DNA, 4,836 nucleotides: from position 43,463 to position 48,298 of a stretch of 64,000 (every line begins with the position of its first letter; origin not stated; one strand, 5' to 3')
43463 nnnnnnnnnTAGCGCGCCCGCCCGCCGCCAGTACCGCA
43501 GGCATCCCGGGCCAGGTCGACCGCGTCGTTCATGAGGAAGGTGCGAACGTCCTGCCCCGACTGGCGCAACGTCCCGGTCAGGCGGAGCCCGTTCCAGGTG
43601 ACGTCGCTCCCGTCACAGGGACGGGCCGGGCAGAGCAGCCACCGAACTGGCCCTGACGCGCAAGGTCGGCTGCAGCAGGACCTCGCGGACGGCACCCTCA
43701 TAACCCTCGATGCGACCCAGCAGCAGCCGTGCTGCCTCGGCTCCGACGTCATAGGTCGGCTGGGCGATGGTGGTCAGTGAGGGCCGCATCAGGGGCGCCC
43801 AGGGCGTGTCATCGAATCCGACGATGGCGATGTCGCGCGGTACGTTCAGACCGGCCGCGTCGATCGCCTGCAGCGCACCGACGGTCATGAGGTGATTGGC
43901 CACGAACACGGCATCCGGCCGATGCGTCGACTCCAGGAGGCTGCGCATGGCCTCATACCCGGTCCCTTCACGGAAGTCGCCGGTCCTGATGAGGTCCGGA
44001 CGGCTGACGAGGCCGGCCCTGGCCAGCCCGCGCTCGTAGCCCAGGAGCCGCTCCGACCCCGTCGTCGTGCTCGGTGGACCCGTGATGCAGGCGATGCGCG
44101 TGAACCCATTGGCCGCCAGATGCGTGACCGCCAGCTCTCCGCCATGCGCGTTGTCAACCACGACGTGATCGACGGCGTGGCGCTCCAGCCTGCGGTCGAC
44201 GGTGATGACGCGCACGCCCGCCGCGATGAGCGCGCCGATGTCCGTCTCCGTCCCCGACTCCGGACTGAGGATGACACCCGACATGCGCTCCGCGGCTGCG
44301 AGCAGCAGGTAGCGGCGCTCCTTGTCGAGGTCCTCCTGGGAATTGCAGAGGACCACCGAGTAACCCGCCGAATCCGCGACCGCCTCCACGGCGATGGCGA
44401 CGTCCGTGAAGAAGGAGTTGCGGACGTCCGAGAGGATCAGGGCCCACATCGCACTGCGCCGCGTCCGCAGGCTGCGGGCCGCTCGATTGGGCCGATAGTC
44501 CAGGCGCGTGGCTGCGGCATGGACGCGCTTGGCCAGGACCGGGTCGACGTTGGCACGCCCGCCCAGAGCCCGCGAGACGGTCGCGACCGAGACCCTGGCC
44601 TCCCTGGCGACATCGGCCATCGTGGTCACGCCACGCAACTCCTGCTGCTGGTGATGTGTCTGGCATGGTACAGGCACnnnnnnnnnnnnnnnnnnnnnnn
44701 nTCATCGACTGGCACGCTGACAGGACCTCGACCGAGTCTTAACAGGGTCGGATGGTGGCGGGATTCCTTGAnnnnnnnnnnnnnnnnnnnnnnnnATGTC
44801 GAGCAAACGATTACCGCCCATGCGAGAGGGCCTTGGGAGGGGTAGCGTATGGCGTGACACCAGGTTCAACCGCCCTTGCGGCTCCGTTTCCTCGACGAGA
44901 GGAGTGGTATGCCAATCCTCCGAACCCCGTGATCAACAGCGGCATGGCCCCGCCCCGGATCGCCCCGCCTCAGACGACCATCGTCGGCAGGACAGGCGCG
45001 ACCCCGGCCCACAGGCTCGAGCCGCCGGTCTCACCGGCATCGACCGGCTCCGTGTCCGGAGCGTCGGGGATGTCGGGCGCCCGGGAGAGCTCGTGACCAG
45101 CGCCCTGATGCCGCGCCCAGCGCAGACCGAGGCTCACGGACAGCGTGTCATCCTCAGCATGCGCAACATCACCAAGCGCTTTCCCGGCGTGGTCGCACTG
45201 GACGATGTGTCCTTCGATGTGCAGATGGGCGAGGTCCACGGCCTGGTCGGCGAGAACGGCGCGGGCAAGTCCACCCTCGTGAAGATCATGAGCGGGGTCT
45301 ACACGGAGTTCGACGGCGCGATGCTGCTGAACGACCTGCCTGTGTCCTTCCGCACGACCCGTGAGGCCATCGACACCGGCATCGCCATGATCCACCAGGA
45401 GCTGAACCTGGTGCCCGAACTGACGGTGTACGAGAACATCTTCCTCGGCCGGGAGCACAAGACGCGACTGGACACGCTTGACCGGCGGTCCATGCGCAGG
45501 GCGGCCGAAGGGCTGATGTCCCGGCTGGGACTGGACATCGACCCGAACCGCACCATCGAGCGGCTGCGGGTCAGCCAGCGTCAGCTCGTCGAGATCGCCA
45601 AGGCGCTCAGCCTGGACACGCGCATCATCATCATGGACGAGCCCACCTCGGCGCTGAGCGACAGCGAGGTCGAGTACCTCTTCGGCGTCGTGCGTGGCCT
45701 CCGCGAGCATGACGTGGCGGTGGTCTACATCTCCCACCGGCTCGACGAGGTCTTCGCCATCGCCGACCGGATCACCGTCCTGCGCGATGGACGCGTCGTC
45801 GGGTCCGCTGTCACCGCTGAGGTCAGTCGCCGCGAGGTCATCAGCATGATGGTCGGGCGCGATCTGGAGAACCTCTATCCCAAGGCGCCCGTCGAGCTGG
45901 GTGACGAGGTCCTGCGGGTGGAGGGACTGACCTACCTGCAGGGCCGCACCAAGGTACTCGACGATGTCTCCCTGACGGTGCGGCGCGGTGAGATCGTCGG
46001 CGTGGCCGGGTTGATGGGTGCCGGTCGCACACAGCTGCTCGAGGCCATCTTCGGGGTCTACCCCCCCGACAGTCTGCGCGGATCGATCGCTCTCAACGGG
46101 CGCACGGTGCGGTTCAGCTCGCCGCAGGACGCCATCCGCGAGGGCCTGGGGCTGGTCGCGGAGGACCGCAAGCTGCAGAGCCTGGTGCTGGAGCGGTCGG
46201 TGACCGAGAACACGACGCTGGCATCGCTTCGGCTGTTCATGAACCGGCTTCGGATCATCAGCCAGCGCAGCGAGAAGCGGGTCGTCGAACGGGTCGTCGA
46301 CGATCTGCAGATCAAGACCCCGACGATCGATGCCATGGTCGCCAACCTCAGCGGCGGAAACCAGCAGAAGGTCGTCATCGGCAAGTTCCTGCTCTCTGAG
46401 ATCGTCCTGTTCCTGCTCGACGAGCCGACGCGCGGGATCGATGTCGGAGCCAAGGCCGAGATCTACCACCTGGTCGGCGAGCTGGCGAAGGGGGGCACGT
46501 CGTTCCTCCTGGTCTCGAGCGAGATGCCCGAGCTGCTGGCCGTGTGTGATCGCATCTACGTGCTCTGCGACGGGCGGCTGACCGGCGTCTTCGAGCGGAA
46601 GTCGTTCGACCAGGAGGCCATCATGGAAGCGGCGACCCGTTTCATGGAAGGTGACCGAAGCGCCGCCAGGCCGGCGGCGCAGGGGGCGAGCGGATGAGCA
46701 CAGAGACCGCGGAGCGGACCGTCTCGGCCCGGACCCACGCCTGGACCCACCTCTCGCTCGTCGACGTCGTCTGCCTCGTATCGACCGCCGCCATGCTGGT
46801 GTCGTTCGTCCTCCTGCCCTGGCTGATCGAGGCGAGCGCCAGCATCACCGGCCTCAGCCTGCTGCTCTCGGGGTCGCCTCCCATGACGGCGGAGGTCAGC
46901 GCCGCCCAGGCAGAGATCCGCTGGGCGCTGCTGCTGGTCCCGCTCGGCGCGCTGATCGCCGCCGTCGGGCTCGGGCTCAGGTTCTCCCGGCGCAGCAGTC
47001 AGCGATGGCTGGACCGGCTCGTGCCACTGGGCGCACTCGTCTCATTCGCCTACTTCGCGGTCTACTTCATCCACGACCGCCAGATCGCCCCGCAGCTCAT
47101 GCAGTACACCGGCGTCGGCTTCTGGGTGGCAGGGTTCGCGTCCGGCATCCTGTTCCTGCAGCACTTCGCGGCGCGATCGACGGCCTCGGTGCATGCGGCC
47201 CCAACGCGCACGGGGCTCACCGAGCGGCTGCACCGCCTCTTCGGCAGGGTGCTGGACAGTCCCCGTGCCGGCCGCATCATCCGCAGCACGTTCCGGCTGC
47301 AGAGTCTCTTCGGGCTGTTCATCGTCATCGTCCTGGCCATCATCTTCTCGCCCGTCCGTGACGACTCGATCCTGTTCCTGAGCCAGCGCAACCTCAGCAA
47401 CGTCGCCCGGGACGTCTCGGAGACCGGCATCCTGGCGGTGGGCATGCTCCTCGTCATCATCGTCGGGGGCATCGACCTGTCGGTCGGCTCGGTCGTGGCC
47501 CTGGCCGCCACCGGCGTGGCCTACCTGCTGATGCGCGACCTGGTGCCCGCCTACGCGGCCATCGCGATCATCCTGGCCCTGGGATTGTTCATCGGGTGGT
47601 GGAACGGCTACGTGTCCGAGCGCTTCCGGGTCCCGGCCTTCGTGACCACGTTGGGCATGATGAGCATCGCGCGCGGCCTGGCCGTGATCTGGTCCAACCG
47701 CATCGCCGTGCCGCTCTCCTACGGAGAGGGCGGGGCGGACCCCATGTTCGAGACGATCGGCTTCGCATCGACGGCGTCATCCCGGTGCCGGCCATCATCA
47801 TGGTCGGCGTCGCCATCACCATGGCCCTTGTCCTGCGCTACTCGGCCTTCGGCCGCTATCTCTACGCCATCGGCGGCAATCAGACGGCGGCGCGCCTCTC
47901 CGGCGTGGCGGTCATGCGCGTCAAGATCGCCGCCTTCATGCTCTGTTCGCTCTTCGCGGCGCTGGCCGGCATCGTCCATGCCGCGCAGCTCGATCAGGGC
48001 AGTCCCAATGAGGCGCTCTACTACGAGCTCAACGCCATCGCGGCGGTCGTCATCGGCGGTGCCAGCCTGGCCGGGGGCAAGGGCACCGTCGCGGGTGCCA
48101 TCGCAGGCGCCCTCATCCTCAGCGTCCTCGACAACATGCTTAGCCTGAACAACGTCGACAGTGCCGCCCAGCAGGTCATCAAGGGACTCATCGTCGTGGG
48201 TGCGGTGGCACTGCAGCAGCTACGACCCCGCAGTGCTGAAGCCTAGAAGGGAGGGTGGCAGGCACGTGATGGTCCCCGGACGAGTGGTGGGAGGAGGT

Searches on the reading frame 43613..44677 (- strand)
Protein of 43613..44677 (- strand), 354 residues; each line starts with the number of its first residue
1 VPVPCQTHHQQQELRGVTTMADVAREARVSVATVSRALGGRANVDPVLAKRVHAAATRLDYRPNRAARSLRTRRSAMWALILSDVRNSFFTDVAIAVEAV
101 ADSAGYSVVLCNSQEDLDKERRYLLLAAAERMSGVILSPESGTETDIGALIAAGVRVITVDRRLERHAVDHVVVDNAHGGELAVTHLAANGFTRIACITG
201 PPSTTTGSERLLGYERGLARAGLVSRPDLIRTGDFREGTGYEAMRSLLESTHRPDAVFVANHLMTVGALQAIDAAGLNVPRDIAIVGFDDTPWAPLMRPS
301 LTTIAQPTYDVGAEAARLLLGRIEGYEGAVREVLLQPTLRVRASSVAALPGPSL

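Call 66: search_protein_families(library=pfam, proteins=[window:43613-44677:-], max_evalue=0.001)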
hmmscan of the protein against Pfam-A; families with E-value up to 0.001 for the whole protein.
window:43613-44677:- (354 aa): 4 families
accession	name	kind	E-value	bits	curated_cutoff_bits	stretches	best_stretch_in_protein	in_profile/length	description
PF13377.12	Peripla_BP_3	-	1.3e-37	129.9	26.5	1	184-345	1-167/167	Periplasmic binding protein-like domain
PF00532.27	Peripla_BP_1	-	5.5e-26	92.1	22.2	1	80-325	6-263/281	Periplasmic binding proteins and sugar binding domain of LacI family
PF13407.12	Peripla_BP_4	-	6.3e-21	75.5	35.1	1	79-325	2-256/258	Periplasmic binding protein domain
PF00356.27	LacI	-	5.1e-13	49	27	1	19-64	1-46/46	Bacterial regulatory proteins, lacI family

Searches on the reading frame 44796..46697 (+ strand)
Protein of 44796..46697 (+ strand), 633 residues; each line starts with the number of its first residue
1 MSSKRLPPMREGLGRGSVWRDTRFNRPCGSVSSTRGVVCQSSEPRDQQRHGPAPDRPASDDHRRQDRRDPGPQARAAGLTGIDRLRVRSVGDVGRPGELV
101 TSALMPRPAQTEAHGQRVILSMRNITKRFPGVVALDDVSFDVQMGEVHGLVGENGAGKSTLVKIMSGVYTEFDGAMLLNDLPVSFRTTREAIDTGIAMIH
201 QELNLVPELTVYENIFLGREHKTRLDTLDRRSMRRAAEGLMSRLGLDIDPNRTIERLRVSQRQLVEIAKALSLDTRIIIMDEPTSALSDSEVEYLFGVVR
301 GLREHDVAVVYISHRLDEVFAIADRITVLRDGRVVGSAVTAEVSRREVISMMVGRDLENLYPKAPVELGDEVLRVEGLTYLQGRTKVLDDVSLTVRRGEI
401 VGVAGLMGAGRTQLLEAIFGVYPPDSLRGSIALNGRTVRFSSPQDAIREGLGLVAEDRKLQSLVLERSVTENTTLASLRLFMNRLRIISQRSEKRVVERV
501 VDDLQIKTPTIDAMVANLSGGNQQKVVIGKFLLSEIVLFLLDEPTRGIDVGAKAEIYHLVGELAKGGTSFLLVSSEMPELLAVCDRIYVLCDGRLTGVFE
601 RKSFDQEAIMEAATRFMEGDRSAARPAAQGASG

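Call 66: search_protein_families(library=pfam, proteins=[window:44796-46697:+], max_evalue=0.001)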
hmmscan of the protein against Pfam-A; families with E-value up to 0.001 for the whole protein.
window:44796-46697:+ (633 aa): 3 families
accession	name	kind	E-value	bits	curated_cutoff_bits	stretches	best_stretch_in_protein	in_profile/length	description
PF00005.33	ABC_tran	-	4.7e-52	176.7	25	2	135-285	1-137/137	ABC transporter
PF13304.12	AAA_21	-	1.7e-05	25.5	27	0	148-178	2-26/304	AAA domain, putative AbiEii toxin, Type IV TA system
PF13555.12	AAA_29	-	0.00035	20.7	27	0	136-162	13-39/61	P-loop containing region of AAA domain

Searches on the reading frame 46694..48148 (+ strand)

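Call 66: search_protein_families(library=pfam, proteins=[window:46694-48148:+], max_evalue=0.001)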
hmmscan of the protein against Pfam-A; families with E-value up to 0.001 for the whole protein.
window:46694-48148:+ (484 aa): 1 family
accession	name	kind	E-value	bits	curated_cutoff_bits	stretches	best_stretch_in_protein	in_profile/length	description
PF02653.21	BPD_transp_2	-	2.4e-15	56.9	26.8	1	234-352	2-121/269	Branched-chain amino acid transport system / permease component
